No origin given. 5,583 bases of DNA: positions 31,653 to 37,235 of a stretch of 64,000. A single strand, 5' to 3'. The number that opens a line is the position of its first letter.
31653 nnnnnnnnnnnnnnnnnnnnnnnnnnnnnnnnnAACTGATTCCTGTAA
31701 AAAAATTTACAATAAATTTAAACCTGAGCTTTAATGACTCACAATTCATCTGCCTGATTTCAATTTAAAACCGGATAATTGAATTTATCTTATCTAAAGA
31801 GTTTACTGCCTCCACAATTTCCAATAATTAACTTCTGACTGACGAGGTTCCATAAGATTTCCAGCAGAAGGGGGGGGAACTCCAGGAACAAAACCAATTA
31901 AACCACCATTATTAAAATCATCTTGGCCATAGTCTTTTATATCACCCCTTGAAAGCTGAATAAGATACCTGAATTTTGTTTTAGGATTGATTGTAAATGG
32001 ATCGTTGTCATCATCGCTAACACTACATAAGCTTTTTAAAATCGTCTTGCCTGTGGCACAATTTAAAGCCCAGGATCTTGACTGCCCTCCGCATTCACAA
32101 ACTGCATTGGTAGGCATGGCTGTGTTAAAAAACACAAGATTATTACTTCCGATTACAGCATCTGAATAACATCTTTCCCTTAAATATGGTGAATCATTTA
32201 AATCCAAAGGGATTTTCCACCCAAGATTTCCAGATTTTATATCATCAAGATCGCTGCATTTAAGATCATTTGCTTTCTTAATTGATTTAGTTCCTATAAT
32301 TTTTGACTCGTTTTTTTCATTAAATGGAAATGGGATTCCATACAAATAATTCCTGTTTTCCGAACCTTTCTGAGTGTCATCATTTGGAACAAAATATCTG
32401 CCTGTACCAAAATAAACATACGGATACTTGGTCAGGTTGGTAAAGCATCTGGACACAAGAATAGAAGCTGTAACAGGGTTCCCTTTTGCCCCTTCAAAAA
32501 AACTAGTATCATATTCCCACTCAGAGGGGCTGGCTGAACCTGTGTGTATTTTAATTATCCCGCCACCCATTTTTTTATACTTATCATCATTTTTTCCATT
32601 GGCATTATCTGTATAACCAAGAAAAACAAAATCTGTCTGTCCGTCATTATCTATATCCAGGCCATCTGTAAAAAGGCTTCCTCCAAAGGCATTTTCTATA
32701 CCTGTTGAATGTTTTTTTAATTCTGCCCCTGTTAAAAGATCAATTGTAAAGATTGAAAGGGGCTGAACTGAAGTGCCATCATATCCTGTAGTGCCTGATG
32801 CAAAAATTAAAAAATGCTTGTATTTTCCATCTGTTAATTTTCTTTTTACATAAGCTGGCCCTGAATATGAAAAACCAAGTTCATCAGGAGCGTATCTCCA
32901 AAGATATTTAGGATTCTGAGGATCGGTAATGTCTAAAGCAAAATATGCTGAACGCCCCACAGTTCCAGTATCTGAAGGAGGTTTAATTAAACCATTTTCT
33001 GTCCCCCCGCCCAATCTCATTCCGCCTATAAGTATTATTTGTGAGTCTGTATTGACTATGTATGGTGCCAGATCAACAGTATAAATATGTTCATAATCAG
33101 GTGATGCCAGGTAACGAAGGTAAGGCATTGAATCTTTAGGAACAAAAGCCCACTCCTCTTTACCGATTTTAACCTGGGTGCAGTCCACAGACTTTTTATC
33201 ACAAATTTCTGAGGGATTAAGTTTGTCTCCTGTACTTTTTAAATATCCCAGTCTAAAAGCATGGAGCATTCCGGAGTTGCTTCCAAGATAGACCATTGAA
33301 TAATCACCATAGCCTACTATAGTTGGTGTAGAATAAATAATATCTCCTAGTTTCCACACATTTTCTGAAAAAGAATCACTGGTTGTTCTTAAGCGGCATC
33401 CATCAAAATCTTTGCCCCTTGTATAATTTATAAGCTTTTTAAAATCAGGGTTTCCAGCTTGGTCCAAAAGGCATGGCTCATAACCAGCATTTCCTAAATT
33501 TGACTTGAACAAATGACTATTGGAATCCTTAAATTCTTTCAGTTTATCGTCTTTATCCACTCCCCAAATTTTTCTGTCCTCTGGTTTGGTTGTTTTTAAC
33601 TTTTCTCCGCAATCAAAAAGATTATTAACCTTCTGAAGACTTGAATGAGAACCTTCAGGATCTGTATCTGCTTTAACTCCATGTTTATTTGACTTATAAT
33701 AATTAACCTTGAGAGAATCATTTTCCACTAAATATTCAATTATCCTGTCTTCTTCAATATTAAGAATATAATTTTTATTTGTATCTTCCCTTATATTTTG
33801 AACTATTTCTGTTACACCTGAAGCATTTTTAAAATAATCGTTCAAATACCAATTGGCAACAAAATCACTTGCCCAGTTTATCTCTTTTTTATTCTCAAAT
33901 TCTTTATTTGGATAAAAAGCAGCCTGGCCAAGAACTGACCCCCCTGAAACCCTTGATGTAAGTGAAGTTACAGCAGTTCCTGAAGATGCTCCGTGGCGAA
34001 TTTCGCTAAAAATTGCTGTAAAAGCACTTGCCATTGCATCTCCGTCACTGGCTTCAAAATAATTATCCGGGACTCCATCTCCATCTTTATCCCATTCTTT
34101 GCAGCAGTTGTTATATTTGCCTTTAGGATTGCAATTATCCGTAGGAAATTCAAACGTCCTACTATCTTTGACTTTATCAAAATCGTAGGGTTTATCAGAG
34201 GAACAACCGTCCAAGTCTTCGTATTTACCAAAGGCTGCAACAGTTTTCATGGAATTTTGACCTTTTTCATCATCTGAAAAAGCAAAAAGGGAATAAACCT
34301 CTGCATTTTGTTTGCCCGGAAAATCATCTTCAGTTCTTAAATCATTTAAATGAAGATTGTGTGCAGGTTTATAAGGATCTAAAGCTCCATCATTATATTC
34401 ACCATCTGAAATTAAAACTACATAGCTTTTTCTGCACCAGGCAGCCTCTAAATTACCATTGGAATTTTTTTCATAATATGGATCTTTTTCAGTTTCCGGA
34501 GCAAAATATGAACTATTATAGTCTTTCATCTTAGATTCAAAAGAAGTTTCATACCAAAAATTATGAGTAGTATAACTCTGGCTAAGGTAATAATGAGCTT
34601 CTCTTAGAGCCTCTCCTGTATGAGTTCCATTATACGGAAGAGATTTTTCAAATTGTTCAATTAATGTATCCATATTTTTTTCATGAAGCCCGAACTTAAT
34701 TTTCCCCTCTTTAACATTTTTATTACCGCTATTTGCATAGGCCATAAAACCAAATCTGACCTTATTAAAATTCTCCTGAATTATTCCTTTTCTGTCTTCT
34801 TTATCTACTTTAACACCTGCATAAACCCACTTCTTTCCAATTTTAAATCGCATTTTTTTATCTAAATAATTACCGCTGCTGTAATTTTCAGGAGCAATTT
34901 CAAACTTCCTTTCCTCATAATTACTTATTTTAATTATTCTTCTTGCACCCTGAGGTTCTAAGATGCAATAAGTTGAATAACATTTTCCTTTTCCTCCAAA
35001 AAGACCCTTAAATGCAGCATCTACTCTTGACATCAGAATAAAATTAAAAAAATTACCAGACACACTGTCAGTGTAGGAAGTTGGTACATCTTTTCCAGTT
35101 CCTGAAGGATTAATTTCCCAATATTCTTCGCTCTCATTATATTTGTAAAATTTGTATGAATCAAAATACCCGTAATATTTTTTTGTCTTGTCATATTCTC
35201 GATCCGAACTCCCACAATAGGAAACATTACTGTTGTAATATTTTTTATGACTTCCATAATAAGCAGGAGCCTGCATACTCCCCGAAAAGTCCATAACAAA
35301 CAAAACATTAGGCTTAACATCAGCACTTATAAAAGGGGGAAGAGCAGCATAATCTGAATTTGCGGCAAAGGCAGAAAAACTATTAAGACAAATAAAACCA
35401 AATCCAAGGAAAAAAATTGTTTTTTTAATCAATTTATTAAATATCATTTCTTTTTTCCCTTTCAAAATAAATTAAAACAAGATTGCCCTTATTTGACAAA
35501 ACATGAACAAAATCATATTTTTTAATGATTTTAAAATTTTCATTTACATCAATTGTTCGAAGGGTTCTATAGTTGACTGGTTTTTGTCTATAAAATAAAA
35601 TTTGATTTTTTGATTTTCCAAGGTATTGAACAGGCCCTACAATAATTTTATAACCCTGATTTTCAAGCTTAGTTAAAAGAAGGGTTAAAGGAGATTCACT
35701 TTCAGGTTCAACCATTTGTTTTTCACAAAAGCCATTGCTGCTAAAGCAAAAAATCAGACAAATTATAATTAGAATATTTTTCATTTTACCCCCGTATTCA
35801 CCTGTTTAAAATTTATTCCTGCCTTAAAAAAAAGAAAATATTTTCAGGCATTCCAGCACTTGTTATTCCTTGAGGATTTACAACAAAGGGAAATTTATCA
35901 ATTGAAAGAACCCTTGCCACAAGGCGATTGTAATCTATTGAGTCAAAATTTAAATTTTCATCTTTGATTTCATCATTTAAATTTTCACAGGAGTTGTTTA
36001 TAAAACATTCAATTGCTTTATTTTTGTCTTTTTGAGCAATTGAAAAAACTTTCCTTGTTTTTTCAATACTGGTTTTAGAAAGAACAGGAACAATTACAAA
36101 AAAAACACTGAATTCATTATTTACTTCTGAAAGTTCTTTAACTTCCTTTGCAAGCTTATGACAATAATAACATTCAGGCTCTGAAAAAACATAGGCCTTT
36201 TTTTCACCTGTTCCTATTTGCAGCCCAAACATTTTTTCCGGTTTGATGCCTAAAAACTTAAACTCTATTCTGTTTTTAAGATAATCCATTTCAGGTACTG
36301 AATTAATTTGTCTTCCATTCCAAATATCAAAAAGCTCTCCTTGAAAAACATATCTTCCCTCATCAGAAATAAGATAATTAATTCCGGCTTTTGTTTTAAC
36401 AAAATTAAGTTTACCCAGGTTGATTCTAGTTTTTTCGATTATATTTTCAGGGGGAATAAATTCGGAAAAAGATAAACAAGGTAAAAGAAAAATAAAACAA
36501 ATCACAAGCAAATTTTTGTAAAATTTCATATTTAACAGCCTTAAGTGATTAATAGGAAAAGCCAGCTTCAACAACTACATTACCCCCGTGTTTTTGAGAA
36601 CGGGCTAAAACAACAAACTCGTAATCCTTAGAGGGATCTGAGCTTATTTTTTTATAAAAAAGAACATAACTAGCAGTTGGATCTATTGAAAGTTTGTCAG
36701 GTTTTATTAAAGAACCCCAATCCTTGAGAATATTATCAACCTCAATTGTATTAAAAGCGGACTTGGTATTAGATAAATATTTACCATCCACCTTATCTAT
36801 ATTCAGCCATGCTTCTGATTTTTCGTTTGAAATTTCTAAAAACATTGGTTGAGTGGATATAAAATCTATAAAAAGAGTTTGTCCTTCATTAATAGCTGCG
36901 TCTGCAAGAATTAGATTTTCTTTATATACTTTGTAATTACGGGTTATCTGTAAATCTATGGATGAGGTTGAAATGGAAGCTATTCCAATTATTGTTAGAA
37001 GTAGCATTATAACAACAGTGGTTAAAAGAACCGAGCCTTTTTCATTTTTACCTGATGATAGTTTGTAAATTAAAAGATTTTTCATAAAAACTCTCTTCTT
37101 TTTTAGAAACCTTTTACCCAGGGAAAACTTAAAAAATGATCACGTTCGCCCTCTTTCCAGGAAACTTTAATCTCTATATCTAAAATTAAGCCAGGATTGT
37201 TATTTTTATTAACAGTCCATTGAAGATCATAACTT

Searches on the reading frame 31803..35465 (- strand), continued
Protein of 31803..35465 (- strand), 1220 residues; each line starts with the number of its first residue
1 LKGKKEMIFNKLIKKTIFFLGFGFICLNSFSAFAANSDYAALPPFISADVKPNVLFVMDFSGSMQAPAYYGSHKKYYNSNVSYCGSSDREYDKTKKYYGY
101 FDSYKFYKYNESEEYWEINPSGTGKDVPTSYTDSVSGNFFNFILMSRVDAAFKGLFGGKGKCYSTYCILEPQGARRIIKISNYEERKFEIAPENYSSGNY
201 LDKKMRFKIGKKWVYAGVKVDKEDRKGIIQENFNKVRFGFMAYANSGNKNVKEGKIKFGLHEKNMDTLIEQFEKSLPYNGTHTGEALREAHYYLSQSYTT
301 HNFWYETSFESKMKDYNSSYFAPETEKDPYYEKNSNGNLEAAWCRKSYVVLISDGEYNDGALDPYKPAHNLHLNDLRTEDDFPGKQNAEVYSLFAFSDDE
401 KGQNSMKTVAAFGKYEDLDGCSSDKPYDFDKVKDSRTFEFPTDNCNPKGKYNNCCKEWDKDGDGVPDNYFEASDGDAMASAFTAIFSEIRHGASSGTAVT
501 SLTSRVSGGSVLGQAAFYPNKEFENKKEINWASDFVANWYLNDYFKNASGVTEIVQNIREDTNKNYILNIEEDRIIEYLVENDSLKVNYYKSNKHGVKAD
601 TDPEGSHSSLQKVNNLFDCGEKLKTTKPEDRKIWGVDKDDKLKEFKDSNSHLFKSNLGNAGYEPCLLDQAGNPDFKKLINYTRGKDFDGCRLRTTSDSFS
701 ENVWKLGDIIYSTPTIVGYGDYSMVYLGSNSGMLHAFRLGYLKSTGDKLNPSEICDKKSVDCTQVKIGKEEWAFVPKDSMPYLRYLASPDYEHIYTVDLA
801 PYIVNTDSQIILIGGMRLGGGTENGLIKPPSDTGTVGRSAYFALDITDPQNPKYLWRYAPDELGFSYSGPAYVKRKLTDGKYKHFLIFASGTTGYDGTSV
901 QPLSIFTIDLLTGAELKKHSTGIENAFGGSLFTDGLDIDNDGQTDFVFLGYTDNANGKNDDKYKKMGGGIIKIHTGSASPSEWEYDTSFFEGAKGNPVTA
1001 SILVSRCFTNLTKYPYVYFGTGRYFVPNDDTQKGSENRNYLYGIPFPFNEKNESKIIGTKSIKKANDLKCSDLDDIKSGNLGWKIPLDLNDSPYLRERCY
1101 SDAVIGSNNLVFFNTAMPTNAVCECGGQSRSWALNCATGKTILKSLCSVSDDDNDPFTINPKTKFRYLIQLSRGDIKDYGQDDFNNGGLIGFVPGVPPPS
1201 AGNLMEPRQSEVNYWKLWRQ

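Call 51: search_solved_structures(query=A4, max_evalue=1, show_alignments=0)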
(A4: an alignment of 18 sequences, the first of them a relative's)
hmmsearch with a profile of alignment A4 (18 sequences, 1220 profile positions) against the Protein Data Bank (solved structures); distinct sequences matched with E-value up to 1: 4.
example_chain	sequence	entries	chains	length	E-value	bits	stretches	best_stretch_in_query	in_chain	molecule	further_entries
3hx6_A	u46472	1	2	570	1.3e-09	39.6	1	688-1049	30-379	Type 4 fimbrial biogenesis protein PilY1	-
6tjd_A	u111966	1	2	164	0.033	15.1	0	701-734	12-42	Cake4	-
6tjc_A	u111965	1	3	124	0.065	14.1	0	701-734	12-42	Cake3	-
6tjb_A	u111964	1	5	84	0.31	11.9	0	701-734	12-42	Cake2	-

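Call 88: find_encoding_contigs(protein=P0142, flank=7000, max_places=1)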
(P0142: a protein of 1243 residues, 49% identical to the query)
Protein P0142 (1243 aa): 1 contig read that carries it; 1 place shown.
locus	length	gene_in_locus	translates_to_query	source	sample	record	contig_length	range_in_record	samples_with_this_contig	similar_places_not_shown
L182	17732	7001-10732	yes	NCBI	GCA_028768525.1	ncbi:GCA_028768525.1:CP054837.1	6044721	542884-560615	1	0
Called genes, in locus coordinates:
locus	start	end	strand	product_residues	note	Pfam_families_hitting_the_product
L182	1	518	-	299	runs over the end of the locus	PF02899:Phage_int_SAM_1, PF13495:Phage_int_SAM_4 (weak), PF00589:Phage_integrase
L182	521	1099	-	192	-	PF03167:UDG (weak)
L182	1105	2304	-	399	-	PF02441:Flavoprotein, PF04127:DFP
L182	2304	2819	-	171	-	-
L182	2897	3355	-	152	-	-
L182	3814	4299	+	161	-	PF12019:GspH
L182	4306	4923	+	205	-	PF07963:N_methyl, PF27121:PpdB (weak)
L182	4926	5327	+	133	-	PF07963:N_methyl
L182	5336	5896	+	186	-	PF14341:PilX_N (weak)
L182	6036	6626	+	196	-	-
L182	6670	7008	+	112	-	-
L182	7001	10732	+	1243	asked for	PF28373:PilY1_homolog_dom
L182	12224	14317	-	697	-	PF13424:TPR_12 (faint), PF13176:TPR_7 (faint)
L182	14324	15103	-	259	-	-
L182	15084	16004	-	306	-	PF00005:ABC_tran, PF13304:AAA_21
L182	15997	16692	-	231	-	-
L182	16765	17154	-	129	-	PF07963:N_methyl, PF16732:ComP_DUS, PF16734:Pilin_GH (weak)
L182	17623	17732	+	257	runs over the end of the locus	PF00483:NTP_transferase, PF12804:NTP_transf_3 (weak)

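Call 89: find_encoding_contigs(protein=P0139, flank=7000, max_places=1)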
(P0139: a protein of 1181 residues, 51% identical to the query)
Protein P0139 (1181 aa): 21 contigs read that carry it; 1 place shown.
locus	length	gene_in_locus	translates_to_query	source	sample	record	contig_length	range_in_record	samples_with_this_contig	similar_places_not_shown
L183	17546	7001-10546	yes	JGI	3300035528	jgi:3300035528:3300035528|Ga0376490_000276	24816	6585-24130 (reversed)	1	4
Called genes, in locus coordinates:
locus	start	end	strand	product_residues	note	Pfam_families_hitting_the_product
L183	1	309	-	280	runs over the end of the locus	-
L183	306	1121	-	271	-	PF12679:ABC2_membrane_2 (weak)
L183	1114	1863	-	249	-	PF00005:ABC_tran, PF13304:AAA_21 (weak)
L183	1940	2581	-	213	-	PF07963:N_methyl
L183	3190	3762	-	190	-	PF14341:PilX_N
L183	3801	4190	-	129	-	PF07963:N_methyl (weak)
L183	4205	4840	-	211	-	PF07963:N_methyl, PF27121:PpdB (weak)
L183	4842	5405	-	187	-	PF07963:N_methyl, PF12019:GspH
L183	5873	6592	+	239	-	PF10411:DsbC_N (weak)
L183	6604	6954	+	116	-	-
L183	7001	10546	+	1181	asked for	PF28373:PilY1_homolog_dom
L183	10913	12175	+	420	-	PF01964:ThiC_Rad_SAM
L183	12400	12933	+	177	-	-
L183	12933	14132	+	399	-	PF02441:Flavoprotein, PF04127:DFP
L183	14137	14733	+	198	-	PF03167:UDG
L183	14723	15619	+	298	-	PF02899:Phage_int_SAM_1, PF00589:Phage_integrase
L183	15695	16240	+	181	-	PF00227:Proteasome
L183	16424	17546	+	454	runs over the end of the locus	PF00004:AAA (weak), PF07728:AAA_5 (weak), PF13401:AAA_22 (faint), PF00004:AAA (weak), PF07724:AAA_2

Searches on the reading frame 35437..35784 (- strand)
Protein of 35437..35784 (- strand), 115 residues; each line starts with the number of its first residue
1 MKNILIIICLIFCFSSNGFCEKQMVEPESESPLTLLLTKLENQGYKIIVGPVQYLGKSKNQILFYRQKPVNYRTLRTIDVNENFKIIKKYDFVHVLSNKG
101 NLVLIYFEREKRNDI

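Call 4: search_protein_families(library=pfam, proteins=[window:35437-35784:-], max_evalue=0.01)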
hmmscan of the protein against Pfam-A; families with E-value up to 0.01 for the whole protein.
window:35437-35784:- (115 aa): 0 families

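Call 10: search_protein_families(library=ncbifam, proteins=[window:35437-35784:-], max_evalue=0.1)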
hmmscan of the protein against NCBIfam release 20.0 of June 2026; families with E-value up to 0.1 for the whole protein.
window:35437-35784:- (115 aa): 0 families

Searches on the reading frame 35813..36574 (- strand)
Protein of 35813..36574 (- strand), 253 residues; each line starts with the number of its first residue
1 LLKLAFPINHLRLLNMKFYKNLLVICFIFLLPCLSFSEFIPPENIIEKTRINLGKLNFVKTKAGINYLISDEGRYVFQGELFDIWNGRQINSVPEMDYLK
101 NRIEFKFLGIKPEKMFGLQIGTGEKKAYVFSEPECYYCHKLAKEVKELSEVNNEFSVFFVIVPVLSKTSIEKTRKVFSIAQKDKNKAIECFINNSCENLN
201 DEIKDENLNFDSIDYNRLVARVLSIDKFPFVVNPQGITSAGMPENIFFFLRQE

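Call 4: search_protein_families(library=pfam, proteins=[window:35813-36574:-], max_evalue=0.01)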
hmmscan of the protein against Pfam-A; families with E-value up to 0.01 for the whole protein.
window:35813-36574:- (253 aa): 2 families
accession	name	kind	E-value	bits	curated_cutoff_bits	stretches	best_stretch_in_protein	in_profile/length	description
PF13098.12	Thioredoxin_2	-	7.6e-07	29.9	27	1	121-168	3-40/104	Thioredoxin-like domain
PF10411.14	DsbC_N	-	0.0011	19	25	1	69-89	47-67/70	Disulfide bond isomerase protein N-terminal domain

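Call 10: search_protein_families(library=ncbifam, proteins=[window:35813-36574:-], max_evalue=0.1)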
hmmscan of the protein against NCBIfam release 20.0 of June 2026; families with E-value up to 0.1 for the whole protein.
window:35813-36574:- (253 aa): 5 families
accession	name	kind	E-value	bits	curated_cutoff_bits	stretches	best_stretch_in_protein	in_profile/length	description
NF008129.0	PRK10877.1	equivalog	1.2e-08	34.5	215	1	54-194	46-176/237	bifunctional protein-disulfide isomerase/oxidoreductase DsbC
NF052402.1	ThlOxiredEpsilon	equivalog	6.5e-08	32.4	370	1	110-189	114-190/236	bifunctional thiol oxidoreductase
NF008657.0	PRK11657.1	equivalog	0.00012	21.4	124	1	124-193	118-184/251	thiol:disulfide interchange protein DsbG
NF010089.0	PRK13574.1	equivalog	0.0004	19.5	527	1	55-124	167-236/421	anthranilate synthase component I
TIGR02738.1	TrbB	equivalog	0.095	12.4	132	0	123-158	50-84/153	type-F conjugative transfer system pilin assembly thiol-disulfide isomerase TrbB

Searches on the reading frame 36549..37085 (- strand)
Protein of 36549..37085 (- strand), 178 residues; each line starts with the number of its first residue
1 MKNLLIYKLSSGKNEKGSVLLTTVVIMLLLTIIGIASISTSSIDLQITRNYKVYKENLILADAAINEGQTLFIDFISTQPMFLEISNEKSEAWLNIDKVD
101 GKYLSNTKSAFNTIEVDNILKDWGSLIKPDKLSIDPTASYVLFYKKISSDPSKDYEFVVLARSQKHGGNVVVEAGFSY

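Call 4: search_protein_families(library=pfam, proteins=[window:36549-37085:-], max_evalue=0.01)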
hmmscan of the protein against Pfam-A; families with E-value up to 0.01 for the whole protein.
window:36549-37085:- (178 aa): 1 family
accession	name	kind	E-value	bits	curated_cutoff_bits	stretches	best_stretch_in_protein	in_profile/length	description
PF14341.11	PilX_N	-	9.1e-08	32.4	25.5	1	16-65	1-50/51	PilX N-terminal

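Call 10: search_protein_families(library=ncbifam, proteins=[window:36549-37085:-], max_evalue=0.1)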
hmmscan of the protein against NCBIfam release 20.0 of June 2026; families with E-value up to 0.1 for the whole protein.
window:36549-37085:- (178 aa): 0 families
